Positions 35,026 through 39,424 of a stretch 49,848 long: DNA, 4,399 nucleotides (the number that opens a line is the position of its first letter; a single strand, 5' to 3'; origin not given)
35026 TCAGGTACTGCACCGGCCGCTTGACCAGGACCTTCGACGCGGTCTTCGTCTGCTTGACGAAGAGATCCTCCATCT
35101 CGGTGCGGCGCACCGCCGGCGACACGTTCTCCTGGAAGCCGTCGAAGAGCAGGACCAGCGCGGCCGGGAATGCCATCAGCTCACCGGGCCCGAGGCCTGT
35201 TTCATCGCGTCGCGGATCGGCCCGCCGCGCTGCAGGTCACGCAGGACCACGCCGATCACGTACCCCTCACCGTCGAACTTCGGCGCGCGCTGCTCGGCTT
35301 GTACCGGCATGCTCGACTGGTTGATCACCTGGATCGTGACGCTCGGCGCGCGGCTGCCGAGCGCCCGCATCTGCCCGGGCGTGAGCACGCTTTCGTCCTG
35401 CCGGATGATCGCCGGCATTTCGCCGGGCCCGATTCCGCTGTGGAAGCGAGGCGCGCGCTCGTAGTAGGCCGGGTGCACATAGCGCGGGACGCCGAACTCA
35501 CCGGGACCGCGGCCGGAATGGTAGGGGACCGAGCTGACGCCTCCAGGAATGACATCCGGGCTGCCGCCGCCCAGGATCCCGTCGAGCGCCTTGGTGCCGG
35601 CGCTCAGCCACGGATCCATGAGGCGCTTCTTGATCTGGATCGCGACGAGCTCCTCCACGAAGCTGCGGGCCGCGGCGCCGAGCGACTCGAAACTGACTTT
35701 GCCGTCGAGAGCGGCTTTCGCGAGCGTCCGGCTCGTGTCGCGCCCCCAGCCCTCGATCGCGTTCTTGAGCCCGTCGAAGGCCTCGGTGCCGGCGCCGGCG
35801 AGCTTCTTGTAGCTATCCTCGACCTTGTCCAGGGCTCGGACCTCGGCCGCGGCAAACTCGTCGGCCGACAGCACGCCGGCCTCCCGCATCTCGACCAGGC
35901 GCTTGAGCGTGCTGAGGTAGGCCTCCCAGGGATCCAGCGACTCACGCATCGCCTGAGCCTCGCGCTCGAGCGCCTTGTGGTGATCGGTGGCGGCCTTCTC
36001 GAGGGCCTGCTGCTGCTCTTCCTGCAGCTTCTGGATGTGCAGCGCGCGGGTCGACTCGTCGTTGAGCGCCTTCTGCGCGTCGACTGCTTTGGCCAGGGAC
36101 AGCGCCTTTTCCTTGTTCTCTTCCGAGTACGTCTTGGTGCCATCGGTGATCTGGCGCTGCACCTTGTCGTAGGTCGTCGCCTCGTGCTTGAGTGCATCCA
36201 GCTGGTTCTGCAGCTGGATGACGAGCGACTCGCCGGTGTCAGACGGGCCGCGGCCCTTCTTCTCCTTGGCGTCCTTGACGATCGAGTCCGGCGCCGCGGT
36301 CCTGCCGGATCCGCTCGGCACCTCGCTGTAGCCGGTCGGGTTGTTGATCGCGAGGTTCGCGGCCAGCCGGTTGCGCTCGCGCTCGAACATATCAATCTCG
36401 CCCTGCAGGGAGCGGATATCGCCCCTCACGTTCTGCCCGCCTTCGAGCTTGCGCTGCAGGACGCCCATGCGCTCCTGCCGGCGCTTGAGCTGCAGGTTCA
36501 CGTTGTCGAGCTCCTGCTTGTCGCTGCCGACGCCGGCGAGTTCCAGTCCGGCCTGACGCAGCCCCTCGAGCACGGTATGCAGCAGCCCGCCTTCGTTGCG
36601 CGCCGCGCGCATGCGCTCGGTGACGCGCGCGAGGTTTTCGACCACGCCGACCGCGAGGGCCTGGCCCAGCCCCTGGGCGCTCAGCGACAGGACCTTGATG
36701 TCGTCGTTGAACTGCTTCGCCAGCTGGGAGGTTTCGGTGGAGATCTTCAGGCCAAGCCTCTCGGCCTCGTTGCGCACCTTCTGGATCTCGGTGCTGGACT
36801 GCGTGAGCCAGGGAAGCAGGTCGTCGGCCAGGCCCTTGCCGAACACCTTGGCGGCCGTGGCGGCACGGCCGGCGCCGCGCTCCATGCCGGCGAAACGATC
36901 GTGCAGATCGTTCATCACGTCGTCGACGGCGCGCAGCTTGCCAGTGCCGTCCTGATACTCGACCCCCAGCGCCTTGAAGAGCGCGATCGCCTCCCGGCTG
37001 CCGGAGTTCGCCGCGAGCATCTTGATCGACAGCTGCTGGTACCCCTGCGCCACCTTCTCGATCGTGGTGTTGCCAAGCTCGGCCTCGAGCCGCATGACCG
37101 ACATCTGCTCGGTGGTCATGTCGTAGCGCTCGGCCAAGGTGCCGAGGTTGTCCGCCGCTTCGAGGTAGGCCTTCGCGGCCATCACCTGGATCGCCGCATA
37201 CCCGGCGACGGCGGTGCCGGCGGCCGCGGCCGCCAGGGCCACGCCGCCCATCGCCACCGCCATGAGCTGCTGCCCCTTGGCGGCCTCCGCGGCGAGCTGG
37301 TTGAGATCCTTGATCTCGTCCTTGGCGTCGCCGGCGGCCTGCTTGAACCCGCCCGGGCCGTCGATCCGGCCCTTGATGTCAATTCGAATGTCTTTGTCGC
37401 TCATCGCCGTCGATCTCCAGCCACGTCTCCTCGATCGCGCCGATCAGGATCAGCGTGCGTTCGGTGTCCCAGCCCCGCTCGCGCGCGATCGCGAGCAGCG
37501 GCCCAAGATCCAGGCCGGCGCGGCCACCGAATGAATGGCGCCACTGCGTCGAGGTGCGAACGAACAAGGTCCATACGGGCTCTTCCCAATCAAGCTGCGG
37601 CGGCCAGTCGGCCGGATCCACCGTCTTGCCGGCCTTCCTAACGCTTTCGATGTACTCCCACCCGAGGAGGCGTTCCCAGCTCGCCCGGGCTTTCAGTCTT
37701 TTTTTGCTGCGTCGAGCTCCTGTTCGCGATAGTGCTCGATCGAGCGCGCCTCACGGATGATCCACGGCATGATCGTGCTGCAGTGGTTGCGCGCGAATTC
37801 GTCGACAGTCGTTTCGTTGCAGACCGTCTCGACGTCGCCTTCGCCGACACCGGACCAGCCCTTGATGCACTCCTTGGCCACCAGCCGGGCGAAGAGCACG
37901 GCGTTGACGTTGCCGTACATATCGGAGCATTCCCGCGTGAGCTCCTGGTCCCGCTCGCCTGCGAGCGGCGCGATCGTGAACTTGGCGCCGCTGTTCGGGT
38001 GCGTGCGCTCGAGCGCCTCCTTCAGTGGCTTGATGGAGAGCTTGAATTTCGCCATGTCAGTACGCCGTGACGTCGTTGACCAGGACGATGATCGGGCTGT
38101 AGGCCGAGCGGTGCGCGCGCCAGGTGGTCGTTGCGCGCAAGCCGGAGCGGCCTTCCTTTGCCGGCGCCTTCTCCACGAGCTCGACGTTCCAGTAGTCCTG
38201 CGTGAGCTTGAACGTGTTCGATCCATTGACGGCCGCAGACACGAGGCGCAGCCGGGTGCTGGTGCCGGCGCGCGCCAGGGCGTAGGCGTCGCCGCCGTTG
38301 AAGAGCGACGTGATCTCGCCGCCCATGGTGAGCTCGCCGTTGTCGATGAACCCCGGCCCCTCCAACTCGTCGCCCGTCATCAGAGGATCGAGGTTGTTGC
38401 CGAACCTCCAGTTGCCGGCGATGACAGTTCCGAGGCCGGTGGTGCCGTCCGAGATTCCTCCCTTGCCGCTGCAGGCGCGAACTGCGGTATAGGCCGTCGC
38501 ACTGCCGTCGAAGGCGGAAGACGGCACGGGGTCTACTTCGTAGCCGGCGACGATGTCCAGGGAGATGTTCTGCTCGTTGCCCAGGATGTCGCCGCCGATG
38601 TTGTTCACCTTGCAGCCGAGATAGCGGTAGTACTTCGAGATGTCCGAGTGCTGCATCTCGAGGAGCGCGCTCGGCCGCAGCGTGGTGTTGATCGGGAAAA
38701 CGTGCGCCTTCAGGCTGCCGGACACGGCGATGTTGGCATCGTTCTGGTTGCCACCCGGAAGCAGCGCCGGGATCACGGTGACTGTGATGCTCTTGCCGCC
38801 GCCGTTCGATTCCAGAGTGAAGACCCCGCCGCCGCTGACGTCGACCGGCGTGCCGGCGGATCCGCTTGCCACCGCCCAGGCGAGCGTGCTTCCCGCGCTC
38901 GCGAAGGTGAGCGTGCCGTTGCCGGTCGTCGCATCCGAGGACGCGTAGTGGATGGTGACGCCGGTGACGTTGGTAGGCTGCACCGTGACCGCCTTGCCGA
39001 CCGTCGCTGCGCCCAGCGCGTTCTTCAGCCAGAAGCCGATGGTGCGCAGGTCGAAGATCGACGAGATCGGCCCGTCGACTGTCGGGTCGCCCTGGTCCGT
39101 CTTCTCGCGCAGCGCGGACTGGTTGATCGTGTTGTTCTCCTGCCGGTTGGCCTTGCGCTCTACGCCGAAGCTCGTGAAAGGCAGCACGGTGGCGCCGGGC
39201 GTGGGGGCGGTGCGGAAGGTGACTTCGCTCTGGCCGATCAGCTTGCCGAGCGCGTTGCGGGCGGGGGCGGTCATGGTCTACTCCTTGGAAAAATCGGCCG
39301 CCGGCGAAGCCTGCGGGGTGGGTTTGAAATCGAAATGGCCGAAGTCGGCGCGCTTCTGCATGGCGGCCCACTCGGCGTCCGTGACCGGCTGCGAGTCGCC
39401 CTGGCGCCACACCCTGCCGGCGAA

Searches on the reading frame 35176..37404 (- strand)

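Call 78: search_protein_families(library=phrogs, proteins=[window:35176-37404:-], max_evalue=0.00001)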
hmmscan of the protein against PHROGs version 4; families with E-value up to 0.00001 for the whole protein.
window:35176-37404:- (742 aa): 8 families
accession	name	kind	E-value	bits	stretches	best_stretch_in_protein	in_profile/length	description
phrog_13338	-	unknown function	1e-33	117.7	1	48-561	30-529/903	-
phrog_8462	-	tail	7e-27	95.4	1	38-278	28-258/672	tail length tape measure protein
phrog_8125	-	tail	3.1e-16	60.5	1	44-266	57-275/578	tail length tape measure protein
phrog_9483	-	tail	5.6e-11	42.7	1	32-534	20-484/657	tail length tape measure protein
phrog_22443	-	unknown function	2.7e-09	36.7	1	683-738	1007-1063/1064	-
phrog_33680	-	unknown function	1e-08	34.8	1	129-255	365-490/726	-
phrog_3824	-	unknown function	2e-08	34.6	1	22-239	22-241/750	-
phrog_12506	-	tail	2.2e-07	31.6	1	54-188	31-163/218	tail length tape measure protein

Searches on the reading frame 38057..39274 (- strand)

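Call 78: search_protein_families(library=phrogs, proteins=[window:38057-39274:-], max_evalue=0.00001)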
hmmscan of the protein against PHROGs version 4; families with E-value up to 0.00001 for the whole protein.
window:38057-39274:- (405 aa): 1 family
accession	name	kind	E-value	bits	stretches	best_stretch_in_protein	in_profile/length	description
phrog_290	-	tail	4.2e-21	76.7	1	17-404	26-335/411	minor tail protein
